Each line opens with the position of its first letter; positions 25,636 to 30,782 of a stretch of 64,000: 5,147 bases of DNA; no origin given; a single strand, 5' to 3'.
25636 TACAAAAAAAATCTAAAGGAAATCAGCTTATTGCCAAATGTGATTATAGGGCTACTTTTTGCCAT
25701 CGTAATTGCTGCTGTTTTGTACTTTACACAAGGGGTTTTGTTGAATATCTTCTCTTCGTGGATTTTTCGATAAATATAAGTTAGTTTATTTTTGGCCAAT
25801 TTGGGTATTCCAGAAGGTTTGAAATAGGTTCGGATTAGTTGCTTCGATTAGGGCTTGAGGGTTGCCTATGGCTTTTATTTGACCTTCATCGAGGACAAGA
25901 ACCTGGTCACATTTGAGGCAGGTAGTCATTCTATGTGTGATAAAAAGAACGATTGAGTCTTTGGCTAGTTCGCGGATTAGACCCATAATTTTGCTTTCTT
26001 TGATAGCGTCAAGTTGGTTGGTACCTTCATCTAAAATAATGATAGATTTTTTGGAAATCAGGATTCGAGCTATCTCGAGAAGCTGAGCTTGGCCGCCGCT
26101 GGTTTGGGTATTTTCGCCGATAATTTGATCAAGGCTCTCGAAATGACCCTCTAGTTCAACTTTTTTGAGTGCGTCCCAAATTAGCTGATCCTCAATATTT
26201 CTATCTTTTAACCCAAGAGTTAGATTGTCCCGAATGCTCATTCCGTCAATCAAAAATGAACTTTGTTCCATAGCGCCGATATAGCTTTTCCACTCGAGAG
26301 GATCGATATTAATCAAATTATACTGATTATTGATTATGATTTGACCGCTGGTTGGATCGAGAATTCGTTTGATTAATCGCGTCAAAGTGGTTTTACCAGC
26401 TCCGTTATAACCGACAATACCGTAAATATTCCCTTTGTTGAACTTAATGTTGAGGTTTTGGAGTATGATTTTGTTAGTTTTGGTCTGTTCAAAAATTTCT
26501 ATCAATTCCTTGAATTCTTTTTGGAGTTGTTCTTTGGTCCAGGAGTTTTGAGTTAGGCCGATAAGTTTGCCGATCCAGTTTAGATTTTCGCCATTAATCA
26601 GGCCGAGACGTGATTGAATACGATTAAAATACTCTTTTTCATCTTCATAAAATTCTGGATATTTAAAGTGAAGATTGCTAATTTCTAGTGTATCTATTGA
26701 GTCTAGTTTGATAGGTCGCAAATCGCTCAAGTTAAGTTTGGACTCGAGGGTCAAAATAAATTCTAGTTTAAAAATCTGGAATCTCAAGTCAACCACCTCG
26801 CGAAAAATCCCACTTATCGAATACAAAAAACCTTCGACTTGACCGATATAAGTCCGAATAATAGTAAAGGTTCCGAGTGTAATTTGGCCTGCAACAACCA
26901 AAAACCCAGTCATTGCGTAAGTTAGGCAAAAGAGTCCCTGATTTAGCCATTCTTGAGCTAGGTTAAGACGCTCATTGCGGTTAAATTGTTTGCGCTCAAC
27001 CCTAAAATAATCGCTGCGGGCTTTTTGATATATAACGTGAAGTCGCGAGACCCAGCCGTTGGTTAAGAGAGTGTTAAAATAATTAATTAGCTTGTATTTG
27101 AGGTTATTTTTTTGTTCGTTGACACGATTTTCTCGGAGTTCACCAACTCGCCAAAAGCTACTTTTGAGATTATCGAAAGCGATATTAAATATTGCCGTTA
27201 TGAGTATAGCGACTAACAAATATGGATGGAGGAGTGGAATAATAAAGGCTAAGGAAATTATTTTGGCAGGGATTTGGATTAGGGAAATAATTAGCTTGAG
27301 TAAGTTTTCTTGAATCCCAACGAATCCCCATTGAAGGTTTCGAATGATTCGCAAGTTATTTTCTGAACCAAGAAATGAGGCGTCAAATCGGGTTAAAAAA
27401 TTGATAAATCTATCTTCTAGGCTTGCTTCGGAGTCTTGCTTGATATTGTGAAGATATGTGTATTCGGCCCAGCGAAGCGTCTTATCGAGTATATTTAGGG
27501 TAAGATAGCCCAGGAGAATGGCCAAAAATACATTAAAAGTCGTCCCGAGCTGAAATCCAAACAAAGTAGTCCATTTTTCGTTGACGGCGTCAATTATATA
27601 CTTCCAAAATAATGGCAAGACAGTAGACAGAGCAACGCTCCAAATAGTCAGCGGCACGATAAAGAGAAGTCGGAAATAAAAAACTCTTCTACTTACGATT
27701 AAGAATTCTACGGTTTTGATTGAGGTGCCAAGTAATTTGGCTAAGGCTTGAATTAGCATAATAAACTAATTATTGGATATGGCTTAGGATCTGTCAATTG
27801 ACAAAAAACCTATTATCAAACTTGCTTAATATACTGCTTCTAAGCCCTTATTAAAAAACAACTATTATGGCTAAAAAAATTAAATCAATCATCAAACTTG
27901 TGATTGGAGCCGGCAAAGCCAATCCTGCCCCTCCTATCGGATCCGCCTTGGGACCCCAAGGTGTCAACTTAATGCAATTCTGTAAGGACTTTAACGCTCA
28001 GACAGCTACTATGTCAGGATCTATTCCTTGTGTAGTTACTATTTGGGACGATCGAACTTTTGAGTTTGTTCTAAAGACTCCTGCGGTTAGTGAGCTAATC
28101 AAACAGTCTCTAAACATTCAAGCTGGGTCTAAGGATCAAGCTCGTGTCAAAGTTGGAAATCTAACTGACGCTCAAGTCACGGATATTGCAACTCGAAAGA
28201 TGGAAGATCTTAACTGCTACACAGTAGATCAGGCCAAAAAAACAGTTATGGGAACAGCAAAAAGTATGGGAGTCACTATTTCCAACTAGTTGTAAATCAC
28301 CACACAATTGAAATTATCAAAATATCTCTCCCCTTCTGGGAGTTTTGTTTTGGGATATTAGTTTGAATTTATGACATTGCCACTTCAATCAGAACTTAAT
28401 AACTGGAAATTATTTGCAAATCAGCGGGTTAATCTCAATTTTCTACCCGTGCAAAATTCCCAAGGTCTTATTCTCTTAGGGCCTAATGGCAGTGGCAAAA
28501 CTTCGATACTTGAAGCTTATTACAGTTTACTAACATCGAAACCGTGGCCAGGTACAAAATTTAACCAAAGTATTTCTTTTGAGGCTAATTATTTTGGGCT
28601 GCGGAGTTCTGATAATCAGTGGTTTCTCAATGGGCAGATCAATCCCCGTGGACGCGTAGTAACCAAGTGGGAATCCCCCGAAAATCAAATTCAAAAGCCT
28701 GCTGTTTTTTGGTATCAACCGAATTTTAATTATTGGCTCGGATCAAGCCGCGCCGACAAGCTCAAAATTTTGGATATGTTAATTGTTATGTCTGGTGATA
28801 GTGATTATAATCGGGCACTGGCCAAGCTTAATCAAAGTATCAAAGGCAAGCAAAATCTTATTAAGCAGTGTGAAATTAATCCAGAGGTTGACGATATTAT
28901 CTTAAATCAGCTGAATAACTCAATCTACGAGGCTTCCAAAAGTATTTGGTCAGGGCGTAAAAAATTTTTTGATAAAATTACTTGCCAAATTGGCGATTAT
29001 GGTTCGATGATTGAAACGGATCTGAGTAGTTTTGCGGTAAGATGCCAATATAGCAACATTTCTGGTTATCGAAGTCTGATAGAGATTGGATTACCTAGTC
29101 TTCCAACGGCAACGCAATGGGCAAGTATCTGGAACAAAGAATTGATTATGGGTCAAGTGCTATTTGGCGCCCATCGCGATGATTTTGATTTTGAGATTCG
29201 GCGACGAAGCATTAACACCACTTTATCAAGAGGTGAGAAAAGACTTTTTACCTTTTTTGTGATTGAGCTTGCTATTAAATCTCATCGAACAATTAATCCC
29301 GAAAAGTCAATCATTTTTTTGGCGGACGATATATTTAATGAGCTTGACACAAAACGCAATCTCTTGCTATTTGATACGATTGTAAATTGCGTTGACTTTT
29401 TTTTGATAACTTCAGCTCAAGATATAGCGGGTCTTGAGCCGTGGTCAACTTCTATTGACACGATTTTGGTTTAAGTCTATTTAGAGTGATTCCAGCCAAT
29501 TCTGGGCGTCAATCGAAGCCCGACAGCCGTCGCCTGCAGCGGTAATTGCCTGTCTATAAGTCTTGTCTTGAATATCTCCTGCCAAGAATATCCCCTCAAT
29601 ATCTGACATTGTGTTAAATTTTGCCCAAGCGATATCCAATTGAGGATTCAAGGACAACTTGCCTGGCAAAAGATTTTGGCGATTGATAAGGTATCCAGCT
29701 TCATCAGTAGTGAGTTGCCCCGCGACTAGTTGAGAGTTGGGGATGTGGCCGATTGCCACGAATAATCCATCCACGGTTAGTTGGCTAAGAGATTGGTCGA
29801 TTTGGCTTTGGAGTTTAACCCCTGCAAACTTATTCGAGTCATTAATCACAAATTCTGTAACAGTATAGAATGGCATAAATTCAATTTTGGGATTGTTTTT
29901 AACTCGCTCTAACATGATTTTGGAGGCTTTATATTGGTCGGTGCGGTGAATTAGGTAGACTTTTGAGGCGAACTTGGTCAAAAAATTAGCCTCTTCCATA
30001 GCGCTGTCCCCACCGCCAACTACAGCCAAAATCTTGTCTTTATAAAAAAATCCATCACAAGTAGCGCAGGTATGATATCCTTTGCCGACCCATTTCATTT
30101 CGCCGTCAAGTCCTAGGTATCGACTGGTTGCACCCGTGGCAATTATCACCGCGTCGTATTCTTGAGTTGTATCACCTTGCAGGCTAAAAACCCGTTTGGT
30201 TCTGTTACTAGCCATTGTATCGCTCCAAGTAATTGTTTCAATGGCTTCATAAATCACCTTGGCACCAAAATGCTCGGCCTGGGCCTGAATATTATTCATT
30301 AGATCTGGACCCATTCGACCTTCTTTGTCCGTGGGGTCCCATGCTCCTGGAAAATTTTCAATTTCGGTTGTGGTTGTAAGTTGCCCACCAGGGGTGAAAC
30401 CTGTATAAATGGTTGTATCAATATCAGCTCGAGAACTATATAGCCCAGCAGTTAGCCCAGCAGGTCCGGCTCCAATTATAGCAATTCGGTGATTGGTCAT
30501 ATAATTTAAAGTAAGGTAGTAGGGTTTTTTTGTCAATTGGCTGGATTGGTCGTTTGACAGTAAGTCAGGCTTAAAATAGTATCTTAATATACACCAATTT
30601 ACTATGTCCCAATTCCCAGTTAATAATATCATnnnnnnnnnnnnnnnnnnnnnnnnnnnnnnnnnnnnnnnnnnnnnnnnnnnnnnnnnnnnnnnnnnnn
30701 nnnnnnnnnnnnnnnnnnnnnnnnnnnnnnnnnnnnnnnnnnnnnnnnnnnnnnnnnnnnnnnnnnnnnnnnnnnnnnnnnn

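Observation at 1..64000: Exceptional density of truncated or catalytically degenerate copies of core information-processing genes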

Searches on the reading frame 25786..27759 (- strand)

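Call 7: search_protein_families(library=pfam, proteins=[window:25786-27759:-], max_evalue=0.001)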
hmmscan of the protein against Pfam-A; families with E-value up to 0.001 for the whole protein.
window:25786-27759:- (657 aa): 3 families
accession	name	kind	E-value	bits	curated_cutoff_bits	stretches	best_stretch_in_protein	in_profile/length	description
PF00005.33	ABC_tran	-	1.6e-26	94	25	1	433-581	1-137/137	ABC transporter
PF02463.25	SMC_N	-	3.3e-07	30.4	40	1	437-621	19-209/220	RecF/RecN/SMC N terminal domain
PF13304.12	AAA_21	-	0.00089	19.8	27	0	445-480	1-34/304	AAA domain, putative AbiEii toxin, Type IV TA system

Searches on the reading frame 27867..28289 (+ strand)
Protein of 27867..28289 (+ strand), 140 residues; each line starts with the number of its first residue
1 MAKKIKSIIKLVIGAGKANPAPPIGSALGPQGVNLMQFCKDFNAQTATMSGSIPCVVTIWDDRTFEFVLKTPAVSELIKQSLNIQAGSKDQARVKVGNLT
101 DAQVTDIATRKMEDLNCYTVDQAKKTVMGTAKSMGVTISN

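Call 7: search_protein_families(library=pfam, proteins=[window:27867-28289:+], max_evalue=0.001)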
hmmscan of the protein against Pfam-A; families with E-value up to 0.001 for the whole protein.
window:27867-28289:+ (140 aa): 2 families
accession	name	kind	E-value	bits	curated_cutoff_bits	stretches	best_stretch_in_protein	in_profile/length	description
PF03946.19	Ribosomal_L11_N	-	8.8e-23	80.3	32.9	1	9-65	1-58/58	Ribosomal protein L11, N-terminal domain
PF00298.24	Ribosomal_L11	-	2.5e-21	76.3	21.4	1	70-138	1-69/69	Ribosomal protein L11, RNA binding domain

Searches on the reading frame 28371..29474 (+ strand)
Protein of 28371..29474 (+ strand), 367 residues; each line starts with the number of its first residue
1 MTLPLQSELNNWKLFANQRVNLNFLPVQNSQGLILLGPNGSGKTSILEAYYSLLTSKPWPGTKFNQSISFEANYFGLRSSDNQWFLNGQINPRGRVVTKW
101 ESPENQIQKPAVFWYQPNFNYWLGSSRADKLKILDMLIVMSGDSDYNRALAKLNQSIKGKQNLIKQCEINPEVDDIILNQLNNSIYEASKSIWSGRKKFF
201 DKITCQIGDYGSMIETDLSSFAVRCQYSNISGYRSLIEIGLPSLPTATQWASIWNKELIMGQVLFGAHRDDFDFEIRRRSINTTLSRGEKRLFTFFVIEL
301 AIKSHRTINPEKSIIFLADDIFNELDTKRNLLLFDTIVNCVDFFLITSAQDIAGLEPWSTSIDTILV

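Call 7: search_protein_families(library=pfam, proteins=[window:28371-29474:+], max_evalue=0.001)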
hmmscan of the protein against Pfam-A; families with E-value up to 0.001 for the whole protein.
window:28371-29474:+ (367 aa): 5 families
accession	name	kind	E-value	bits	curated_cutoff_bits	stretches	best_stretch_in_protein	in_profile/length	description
PF02463.25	SMC_N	-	3.1e-09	37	40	1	8-51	6-46/220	RecF/RecN/SMC N terminal domain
PF13555.12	AAA_29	-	2.4e-08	34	27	1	8-67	5-57/61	P-loop containing region of AAA domain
PF13476.12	AAA_23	-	4.2e-07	31.2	27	1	9-80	4-68/201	AAA domain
PF13175.12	AAA_15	-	3.2e-05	24.2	32.1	1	9-245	8-191/374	AAA ATPase domain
PF13304.12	AAA_21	-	0.00048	20.7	27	0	34-59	3-26/304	AAA domain, putative AbiEii toxin, Type IV TA system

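Call 91: search_protein_families(library=ncbifam, proteins=[window:28371-29474:+], max_evalue=0.0001)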
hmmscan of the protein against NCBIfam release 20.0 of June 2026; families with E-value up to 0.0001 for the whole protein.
window:28371-29474:+ (367 aa): 2 families
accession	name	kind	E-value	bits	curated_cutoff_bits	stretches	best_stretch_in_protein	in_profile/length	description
TIGR00611.2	recf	equivalog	1.3e-36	126.5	172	1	28-347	18-338/339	DNA replication/repair protein RecF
NF010680.0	PRK14079.1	equivalog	1.8e-08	33.8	386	1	21-335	13-313/349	recombination protein F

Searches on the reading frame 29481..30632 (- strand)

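Call 7: search_protein_families(library=pfam, proteins=[window:29481-30632:-], max_evalue=0.001)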
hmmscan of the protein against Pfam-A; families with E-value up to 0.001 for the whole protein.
window:29481-30632:- (383 aa): 6 families
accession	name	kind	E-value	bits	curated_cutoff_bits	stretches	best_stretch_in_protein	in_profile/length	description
PF07992.20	Pyr_redox_2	-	4.4e-40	138.4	26.1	1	49-369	2-291/291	Pyridine nucleotide-disulphide oxidoreductase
PF00070.33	Pyr_redox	-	1.5e-16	61.1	22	1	202-275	2-80/82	Pyridine nucleotide-disulphide oxidoreductase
PF13738.12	Pyr_redox_3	-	3.6e-11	43.3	30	1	158-313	122-285/305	Pyridine nucleotide-disulphide oxidoreductase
PF01266.30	DAO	-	5.3e-06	26.6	27.9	0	106-174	145-209/353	FAD dependent oxidoreductase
PF01134.28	GIDA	-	0.00022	20.8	22.1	0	50-77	2-29/391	Glucose inhibited division protein A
PF01946.23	Thi4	-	0.00062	19.5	26.2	0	41-76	12-47/235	Thi4 family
